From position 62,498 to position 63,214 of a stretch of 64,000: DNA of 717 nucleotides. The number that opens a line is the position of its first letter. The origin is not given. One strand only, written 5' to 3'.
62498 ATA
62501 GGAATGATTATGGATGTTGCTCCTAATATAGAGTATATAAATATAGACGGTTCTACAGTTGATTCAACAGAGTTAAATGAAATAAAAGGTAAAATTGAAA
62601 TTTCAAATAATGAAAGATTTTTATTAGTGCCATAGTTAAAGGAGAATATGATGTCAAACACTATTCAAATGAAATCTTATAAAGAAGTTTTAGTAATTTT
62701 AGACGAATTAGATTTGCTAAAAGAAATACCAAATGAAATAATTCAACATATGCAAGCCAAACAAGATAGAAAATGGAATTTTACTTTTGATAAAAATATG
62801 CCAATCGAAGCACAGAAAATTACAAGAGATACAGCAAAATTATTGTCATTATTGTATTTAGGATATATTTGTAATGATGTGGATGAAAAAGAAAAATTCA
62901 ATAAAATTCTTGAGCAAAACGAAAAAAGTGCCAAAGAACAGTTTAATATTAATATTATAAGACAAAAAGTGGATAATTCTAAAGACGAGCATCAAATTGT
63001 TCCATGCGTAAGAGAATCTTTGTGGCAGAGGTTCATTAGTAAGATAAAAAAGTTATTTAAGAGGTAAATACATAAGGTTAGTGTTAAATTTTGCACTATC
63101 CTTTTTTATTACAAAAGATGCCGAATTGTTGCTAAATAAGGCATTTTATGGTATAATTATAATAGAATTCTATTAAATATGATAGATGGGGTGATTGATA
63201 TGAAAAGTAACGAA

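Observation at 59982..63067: Second, diverged copy of the same three-gene cassette on an AT-rich mobile-looking segment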

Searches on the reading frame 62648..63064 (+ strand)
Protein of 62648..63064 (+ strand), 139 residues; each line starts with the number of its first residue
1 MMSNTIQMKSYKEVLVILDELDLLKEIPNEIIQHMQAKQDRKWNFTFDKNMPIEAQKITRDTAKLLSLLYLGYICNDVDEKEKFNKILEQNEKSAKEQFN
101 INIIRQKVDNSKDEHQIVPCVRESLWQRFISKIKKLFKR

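Call 8: search_protein_families(library=pfam, proteins=[window:62648-63064:+], max_evalue=1)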
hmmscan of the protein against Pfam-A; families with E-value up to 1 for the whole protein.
window:62648-63064:+ (139 aa): 1 family
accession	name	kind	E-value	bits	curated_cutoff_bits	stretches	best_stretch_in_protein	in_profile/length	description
PF02234.24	CDI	-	0.0025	18.3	25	1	32-54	19-41/49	Cyclin-dependent kinase inhibitor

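Call 9: search_protein_families(library=ncbifam, proteins=[window:62648-63064:+], max_evalue=1)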
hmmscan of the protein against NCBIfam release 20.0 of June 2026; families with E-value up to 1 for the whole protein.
window:62648-63064:+ (139 aa): 2 families
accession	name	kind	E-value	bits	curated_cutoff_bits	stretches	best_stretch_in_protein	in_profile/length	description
NF047511.1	LIC_11959_fam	equivalog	0.0083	15.8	125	1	46-104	83-141/156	LIC_11959 family protein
NF005736.0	PRK07562.1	equivalog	0.02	12.4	1737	1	40-137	894-991/1222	vitamin B12-dependent ribonucleotide reductase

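Call 10: search_protein_families(library=padloc, proteins=[window:62648-63064:+], max_evalue=1)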
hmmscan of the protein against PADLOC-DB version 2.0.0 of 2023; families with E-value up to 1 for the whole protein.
window:62648-63064:+ (139 aa): 0 families

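Call 11: search_protein_families(library=phrogs, proteins=[window:62648-63064:+], max_evalue=1)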
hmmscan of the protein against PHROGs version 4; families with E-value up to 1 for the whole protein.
window:62648-63064:+ (139 aa): 1 family
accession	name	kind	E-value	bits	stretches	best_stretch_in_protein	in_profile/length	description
phrog_33672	-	unknown function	0.13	13.5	1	8-55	69-116/146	-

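Call 24: find_homologous_proteins(query=A3, max_evalue=0.01)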
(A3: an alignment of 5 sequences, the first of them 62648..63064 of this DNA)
Query A3 (5 sequences) (139 aa, profile of the alignment): 283 proteins with E <= 0.01 among 3818 candidates; the best 120 are listed.
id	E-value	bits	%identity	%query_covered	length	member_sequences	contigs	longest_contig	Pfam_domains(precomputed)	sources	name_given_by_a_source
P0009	2.2e-50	188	36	83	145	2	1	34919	-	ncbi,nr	ncbi:MAG: hypothetical protein IJ867_03375 [Clostridia bacterium]|nr:hypothetical protein [Clostridi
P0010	1.3e-49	186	100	99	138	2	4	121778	-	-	-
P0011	5.3e-49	184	22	94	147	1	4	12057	-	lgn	-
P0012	1.2e-46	176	24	76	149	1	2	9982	-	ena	-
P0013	1.1e-45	173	23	76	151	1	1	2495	-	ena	-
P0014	2.0e-43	166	22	94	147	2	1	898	-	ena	-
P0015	1.0e-42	163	23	94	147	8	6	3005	-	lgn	-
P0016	4.7e-42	161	27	91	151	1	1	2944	-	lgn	-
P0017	1.1e-41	160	27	91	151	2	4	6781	-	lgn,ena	-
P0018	2.1e-41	159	29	58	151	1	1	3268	-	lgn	-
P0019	4.8e-38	148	74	90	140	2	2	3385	-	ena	-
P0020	1.5e-36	143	32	92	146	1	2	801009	-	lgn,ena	-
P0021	1.8e-36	143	28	73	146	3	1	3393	-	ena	-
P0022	2.1e-36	143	30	88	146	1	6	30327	-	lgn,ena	-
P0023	5.1e-36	142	27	94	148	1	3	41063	-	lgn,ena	-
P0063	1.1e-31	128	23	94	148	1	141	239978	-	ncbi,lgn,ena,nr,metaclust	ncbi:unknown [Clostridium sp. CAG:470]|nr:MAG: hypothetical protein BHW03_00635 [Clostridium sp. 28_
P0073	6.5e-31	125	28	98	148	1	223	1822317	-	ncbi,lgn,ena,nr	ncbi:MAG TPA: hypothetical protein OIM45_07200 [Clostridiaceae bacterium]|nr:hypothetical protein [C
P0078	1.5e-29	121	27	98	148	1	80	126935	-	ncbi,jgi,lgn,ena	jgi:hypothetical protein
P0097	9.1e-27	112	28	91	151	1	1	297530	-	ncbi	-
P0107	2.1e-25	107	24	81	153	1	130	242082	-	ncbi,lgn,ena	-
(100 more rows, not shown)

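Call 25: find_encoding_contigs(protein=P0073, flank=6000, max_places=3)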
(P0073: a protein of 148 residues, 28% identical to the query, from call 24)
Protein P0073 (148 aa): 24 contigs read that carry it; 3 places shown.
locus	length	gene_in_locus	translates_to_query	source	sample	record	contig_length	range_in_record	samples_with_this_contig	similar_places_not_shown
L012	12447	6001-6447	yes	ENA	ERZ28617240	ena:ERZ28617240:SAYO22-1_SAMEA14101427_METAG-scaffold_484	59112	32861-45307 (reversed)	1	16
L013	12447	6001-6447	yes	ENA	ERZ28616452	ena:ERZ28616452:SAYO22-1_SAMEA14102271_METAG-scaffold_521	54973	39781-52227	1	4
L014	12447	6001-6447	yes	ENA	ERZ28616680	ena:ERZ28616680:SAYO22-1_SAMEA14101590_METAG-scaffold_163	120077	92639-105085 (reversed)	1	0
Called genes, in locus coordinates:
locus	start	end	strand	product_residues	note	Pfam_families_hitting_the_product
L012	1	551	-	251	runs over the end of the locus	-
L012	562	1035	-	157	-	PF00383:dCMP_cyt_deam_1, PF14437:MafB19-deam, PF14439:Bd3614-deam (weak)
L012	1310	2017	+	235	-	PF01171:ATP_bind_3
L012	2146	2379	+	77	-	-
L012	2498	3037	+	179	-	PF03690:MYG1_exonuc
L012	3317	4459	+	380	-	-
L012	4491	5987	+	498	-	-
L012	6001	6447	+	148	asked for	-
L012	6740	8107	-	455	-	PF00589:Phage_integrase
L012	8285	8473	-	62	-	PF12728:HTH_17 (weak)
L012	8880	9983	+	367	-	PF19553:DUF6076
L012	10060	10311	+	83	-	-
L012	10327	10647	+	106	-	PF05016:ParE_toxin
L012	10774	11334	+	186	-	-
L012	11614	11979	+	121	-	-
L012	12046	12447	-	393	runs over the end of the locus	PF01076:Mob_Pre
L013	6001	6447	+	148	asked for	-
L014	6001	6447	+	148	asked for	-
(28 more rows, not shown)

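Call 26: find_encoding_contigs(protein=P0063, flank=6000, max_places=3)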
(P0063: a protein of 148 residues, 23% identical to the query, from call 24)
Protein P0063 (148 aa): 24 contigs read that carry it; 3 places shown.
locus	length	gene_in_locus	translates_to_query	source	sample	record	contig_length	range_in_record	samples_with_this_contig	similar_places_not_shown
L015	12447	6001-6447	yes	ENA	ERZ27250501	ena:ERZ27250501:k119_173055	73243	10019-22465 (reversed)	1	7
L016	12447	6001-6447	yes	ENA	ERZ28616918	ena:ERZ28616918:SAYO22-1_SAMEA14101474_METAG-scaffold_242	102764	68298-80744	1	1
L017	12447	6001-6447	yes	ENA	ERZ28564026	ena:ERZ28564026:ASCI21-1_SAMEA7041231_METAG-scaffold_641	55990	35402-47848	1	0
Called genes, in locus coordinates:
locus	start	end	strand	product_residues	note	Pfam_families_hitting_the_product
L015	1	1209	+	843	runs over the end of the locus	PF00962:A_deaminase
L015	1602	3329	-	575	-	PF09972:DUF2207, PF20990:DUF2207_C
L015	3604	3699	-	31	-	-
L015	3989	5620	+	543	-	-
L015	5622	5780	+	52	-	-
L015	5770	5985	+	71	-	-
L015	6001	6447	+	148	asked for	-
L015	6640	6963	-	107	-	-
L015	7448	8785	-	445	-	PF01946:Thi4 (weak), PF01266:DAO, PF13450:NAD_binding_8, PF13738:Pyr_redox_3 (faint)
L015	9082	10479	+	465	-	PF02127:Peptidase_M18, PF05343:Peptidase_M42 (faint)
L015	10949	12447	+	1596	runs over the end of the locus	PF24893:DUF7743 (faint), PF08481:GBS_Bsp-like, PF09479:Flg_new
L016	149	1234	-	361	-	PF13936:HTH_38 (weak)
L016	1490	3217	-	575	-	PF09972:DUF2207, PF20990:DUF2207_C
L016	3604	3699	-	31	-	-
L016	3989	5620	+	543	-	-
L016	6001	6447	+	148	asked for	-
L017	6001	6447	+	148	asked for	-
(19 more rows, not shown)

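Call 27: find_encoding_contigs(protein=P0107, flank=6000, max_places=3)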
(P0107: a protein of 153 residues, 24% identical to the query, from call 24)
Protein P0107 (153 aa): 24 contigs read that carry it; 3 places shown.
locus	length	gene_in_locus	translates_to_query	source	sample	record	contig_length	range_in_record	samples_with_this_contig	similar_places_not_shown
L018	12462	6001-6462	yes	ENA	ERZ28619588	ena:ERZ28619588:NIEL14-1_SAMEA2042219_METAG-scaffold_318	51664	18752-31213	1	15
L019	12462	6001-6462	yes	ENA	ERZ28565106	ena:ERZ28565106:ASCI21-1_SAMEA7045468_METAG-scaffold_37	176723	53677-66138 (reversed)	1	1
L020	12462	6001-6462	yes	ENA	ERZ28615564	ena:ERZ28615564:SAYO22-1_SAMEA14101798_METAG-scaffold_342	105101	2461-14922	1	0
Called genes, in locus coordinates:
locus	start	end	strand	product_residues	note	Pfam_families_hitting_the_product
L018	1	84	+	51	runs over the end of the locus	-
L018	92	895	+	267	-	PF09681:Phage_rep_org_N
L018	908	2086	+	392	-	PF00589:Phage_integrase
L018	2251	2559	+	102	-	PF21983:NikA-like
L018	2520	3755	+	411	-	PF03432:Relaxase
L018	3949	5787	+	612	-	-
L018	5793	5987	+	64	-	-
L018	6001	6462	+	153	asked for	-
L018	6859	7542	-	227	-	PF01027:Bax1-I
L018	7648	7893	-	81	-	-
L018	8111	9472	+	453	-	PF18073:Zn_ribbon_LapB, PF00154:RecA_N (weak), PF13481:AAA_25, PF03796:DnaB_C, PF06745:ATPase, PF23442:DUF7125, PF06745:ATPase, PF13541:ChlI, +3 more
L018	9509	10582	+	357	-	PF02457:DAC, PF12826:HHH_2 (faint), PF10635:DisA-linker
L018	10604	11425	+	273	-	PF00160:Pro_isomerase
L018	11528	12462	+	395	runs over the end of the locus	PF03118:RNA_pol_A_CTD, PF21794:RAD51D_N (faint), PF12826:HHH_2 (faint), PF14520:HHH_5 (faint), PF22993:SAM_EPH (faint), PF14716:HHH_8 (faint), PF12836:HHH_3 (faint), PF03118:RNA_pol_A_CTD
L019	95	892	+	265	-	PF09681:Phage_rep_org_N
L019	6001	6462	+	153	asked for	-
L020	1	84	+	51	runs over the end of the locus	-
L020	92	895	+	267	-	PF09681:Phage_rep_org_N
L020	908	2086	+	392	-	PF00589:Phage_integrase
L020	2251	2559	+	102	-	PF21983:NikA-like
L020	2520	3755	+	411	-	PF03432:Relaxase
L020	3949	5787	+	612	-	-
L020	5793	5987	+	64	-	-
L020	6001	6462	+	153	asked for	-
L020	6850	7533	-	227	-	PF01027:Bax1-I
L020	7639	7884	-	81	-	-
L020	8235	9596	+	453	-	PF18073:Zn_ribbon_LapB, PF00154:RecA_N (weak), PF13481:AAA_25, PF03796:DnaB_C, PF06745:ATPase, PF23442:DUF7125, PF06745:ATPase, PF13541:ChlI, +3 more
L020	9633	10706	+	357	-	PF02457:DAC, PF12826:HHH_2 (faint), PF10635:DisA-linker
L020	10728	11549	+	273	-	PF00160:Pro_isomerase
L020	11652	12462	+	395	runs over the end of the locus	PF03118:RNA_pol_A_CTD, PF21794:RAD51D_N (faint), PF12826:HHH_2 (faint), PF14520:HHH_5 (faint), PF22993:SAM_EPH (faint), PF14716:HHH_8 (faint), PF12836:HHH_3 (faint), PF03118:RNA_pol_A_CTD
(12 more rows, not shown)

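Call 29: search_protein_families(library=pfam, proteins=[L018:3949-5784:+, L018:5793-5984:+, L012:3317-4456:+, L012:4491-5984:+, L015:3989-5617:+, L015:5622-5777:+, L015:5770-5982:+], max_evalue=1)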
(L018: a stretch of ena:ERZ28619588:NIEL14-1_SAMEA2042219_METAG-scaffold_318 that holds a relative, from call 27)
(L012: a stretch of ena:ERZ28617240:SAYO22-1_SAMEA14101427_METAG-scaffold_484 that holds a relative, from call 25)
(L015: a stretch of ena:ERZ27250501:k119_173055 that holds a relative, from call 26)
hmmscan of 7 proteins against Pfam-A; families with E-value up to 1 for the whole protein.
L018:3949-5784:+ (612 aa): 4 families
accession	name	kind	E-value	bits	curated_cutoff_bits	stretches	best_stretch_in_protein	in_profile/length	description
PF11553.14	DUF3231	-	0.0011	19.1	29.6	1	52-103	23-74/165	Protein of unknown function (DUF3231)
PF21822.3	Phage_TAC_15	-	0.07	14.1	22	0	415-477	43-109/127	Phage tail assembly chaperone protein, TAC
PF13708.11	DUF4942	-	0.079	13.1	25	1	401-476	43-103/190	Domain of unknown function (DUF4942)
PF17810.6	Arg_decarb_HB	-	0.16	12.7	23.3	1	59-94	6-41/84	Arginine decarboxylase helical bundle domain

L018:5793-5984:+ (64 aa): 1 family
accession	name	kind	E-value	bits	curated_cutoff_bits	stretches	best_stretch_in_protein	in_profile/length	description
PF19598.4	DUF6103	-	0.017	16.1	24.2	1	3-50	2-46/89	Family of unknown function (DUF6103)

L012:3317-4456:+ (380 aa): 0 families

L012:4491-5984:+ (498 aa): 2 families
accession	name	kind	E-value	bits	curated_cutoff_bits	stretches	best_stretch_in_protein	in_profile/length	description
PF00226.36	DnaJ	-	0.065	13.8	27.8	1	347-416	1-63/63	DnaJ domain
PF24675.1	NpmA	-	0.11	12.3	60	1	326-386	145-207/214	16S rRNA (adenine(1408)-N(1))-methyltransferase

L015:3989-5617:+ (543 aa): 1 family
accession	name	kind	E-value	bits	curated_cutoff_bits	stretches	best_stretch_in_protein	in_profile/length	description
PF03726.19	PNPase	-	0.032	15.1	24.6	1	423-484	10-64/81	Polyribonucleotide nucleotidyltransferase, RNA binding domain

L015:5622-5777:+ (52 aa): 1 family
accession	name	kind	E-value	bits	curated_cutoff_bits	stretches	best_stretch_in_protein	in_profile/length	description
PF14275.11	DUF4362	-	0.0036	17.9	25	1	5-50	23-67/91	Domain of unknown function (DUF4362)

L015:5770-5982:+ (71 aa): 4 families
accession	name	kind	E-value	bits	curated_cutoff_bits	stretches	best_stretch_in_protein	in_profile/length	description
PF01119.25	DNA_mis_repair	-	0.0059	16.6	26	1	32-64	38-70/119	DNA mismatch repair protein, C-terminal domain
PF04415.17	DUF515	-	0.017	14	29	1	14-70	110-166/449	Protein of unknown function (DUF515)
PF05727.16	UPF0228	-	0.11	12.9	25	1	32-63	49-79/124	Uncharacterised protein family (UPF0228)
PF08056.16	Trp_leader2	-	0.12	12.7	27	1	15-34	2-21/41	Tryptophan operon leader peptide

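Call 42: search_solved_structures(query=A4, max_evalue=10)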
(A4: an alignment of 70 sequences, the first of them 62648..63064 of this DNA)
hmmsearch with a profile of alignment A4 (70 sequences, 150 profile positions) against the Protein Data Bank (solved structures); distinct sequences matched with E-value up to 10: 2.
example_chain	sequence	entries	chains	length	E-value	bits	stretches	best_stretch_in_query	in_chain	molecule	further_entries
4mn8_A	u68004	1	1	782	0.81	12.8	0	16-52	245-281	LRR receptor-like serine/threonine-protein kinase FLS2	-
2g29_A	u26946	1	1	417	1.1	12.4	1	60-92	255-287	Nitrate transport protein nrtA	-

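Call 43: predict_structure(alignment_id=A4)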
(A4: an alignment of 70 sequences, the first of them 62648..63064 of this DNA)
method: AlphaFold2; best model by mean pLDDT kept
length: 139 residues; sequences in the alignment: 70
mean_pLDDT: 74.0   pTM: 0.61
mean pLDDT of the five models: 74.0, 73.9, 72.0, 71.8, 67.7
residues with pLDDT >= 90: 51; 70-90: 40; 50-70: 15; < 50: 33
segments of 3 or more residues with pLDDT < 50: 102-107, 109-128, 137-139
pLDDT, mean of each block of 10 residues (from residue 1): 76 97 95 96 93 87 91 84 80 65 44 31 44 50
secondary structure, 60 per line:
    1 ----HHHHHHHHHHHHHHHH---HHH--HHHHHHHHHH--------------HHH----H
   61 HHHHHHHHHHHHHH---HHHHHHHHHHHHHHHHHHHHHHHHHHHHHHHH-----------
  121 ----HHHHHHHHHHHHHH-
elements in order: H5-20 H29-38 H60-74 H78-109 H125-138

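Call 47: fold_search(model_id=the predicted structure, library=pdb)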
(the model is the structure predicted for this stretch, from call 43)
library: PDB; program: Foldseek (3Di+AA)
matches with E <= 10: 4; with E <= 0.001: 0
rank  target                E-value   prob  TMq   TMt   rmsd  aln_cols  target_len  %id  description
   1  8h7g_D                6.7e+00  0.01  0.13  0.07  23.8       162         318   15  Cryo-EM structure of the human SAGA complex (released 2022-12-14)
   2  8v8t_A                7.6e+00  0.02  0.14  0.05  12.0        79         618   15  Asymmetrical subunit from a Drp1 lattice on PA nanotubes (released 2025-04-16)
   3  6zk9_f                8.7e+00  0.01  0.17  0.20  18.7       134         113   13  Peripheral domain of open complex I during turnover (released 2020-10-07)
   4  7qsm_V                8.7e+00  0.01  0.17  0.19  18.7       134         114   13  Bovine complex I in lipid nanodisc, Deactive-ligand (composite) (released 2022-05-25)

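Call 64: find_related_loci(query=P0063, collection=viral_contigs, flank=8000)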
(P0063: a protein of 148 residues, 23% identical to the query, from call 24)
Query P0063 (148 aa) in viral_contigs; peptide patterns used: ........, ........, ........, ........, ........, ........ (x = any residue, [..] = any of these).
6 stretches matched a pattern, but none encodes a relative of the query by tblastn (E <= 1e-3).

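Call 76: search_protein_representatives(alignment_id=A4)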
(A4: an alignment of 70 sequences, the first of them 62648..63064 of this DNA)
Query: 70 sequences, 150 profile positions. Proteins with E-value up to 0.001 (for the whole library): 4740; up to 1e-10: 2965; up to 1e-30: 220. The best 150 are listed.
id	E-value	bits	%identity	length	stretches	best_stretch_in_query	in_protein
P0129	1.2e-61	223.3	-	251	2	1-116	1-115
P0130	1.0e-48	181.3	-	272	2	3-149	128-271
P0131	1.6e-48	180.7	-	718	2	4-133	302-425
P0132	4.7e-48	179.2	-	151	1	1-149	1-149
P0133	2.3e-47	177.0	-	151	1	1-149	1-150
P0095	2.9e-47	176.6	-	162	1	2-149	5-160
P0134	1.3e-46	174.5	-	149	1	1-149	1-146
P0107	1.6e-46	174.2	-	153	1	1-149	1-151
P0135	4.1e-46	172.9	-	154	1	1-149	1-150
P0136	4.3e-46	172.8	-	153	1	2-149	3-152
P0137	4.5e-46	172.7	-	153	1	3-148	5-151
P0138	9.6e-46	171.7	-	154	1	2-148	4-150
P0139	2.0e-45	170.7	-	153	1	2-148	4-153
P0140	7.9e-45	168.7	-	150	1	6-149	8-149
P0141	1.4e-44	167.9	-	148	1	8-149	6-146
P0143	2.3e-44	167.2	-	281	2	6-127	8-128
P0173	1.2e-38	148.7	-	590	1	1-149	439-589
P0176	2.4e-38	147.7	-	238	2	1-148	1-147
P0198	8.7e-37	142.6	-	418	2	3-128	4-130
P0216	2.7e-35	137.8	-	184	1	5-145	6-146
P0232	2.0e-34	134.9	-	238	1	2-147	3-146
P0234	2.5e-34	134.6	-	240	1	1-147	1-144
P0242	4.0e-34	134.0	-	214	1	4-121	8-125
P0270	5.0e-33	130.4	-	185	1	1-120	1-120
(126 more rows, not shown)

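Call 77: search_protein_families(library=pfam, proteins=[P0131, P0173, P0198, P0232, P0234, P0242, P0176, P0143, P0216, P0270], max_evalue=0.01)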
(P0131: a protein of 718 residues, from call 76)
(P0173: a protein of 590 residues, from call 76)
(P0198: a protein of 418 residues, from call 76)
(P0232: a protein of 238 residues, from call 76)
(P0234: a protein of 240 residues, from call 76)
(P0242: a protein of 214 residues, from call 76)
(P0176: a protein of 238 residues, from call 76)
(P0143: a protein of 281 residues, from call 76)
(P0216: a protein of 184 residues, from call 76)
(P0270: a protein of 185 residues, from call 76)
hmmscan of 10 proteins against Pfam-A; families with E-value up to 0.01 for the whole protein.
P0131 (718 aa): 1 family
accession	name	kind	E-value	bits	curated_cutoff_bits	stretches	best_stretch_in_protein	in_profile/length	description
PF00092.34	VWA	-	0.00048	20.8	23.8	1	41-204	2-160/174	von Willebrand factor type A domain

P0173 (590 aa): 1 family
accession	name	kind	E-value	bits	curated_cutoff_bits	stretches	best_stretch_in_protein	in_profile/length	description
PF01841.26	Transglut_core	-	8.6e-07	29.7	23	1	149-238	23-107/108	Transglutaminase-like superfamily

P0198 (418 aa): 0 families

P0232 (238 aa): 0 families

P0234 (240 aa): 0 families

P0242 (214 aa): 0 families

P0176 (238 aa): 1 family
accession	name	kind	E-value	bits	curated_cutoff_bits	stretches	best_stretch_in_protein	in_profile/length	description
PF22776.1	K_trans_C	-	0.0014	18.9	24.8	1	124-165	101-147/151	K+ potassium transporter C-terminal domain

P0143 (281 aa): 0 families

P0216 (184 aa): 0 families

P0270 (185 aa): 0 families

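Call 81: find_encoding_contigs(protein=P0078, flank=6000, max_places=4)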
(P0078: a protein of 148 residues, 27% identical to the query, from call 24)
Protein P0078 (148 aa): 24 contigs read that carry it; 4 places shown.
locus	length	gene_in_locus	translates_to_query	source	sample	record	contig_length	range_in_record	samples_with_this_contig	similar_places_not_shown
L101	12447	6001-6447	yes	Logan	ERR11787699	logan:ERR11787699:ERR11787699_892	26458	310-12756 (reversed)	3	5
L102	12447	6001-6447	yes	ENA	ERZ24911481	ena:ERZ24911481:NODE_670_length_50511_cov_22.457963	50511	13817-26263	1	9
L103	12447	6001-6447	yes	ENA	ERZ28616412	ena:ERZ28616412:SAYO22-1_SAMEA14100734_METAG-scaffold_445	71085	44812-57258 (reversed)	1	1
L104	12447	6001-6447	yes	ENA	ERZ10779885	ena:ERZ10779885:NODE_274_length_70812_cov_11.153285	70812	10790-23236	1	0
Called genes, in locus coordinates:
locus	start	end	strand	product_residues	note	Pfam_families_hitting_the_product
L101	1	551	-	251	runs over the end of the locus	-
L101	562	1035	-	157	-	PF00383:dCMP_cyt_deam_1, PF14437:MafB19-deam, PF14439:Bd3614-deam (weak)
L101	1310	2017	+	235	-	PF01171:ATP_bind_3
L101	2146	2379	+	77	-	-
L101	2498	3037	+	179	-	PF03690:MYG1_exonuc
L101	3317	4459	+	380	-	-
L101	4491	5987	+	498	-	-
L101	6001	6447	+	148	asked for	-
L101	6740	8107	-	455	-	PF00589:Phage_integrase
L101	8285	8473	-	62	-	PF12728:HTH_17 (weak)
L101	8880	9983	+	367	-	PF19553:DUF6076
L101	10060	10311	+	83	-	-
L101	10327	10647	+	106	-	PF05016:ParE_toxin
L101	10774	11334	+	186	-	-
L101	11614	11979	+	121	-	-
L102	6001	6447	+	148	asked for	-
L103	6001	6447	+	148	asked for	-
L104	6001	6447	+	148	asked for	-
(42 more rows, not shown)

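Call 82: find_encoding_contigs(protein=P0020, flank=6000, max_places=3)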
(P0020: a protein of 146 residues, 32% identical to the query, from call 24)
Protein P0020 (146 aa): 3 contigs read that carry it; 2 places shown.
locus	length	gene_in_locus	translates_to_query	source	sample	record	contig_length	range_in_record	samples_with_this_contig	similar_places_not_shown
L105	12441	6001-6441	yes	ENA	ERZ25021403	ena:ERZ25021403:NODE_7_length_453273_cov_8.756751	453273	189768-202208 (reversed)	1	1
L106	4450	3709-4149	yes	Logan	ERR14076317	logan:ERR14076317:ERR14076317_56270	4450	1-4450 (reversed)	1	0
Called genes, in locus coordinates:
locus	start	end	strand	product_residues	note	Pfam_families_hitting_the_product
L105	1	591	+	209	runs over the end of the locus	PF01569:PAP2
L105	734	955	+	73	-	-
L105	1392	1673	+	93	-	PF00166:Cpn10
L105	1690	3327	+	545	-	PF00118:Cpn60_TCP1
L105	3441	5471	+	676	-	PF01841:Transglut_core (weak)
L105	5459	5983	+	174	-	-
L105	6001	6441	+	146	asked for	-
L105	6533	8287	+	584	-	PF01411:tRNA-synt_2c, PF07973:tRNA_SAD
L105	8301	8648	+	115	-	PF11969:DcpS_C, PF01230:HIT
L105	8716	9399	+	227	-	PF04203:Sortase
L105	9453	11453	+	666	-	PF22745:Nlig-Ia, PF01653:DNA_ligase_aden, PF03120:OB_DNA_ligase, PF03119:DNA_ligase_ZBD, PF12826:HHH_2, PF14520:HHH_5 (weak), PF00533:BRCT, PF12738:PTCB-BRCT (weak)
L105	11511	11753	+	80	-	-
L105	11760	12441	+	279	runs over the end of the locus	PF00763:THF_DHG_CYH, PF02882:THF_DHG_CYH_C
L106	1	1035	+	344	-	?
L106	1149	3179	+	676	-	PF01841:Transglut_core (weak)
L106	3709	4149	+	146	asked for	-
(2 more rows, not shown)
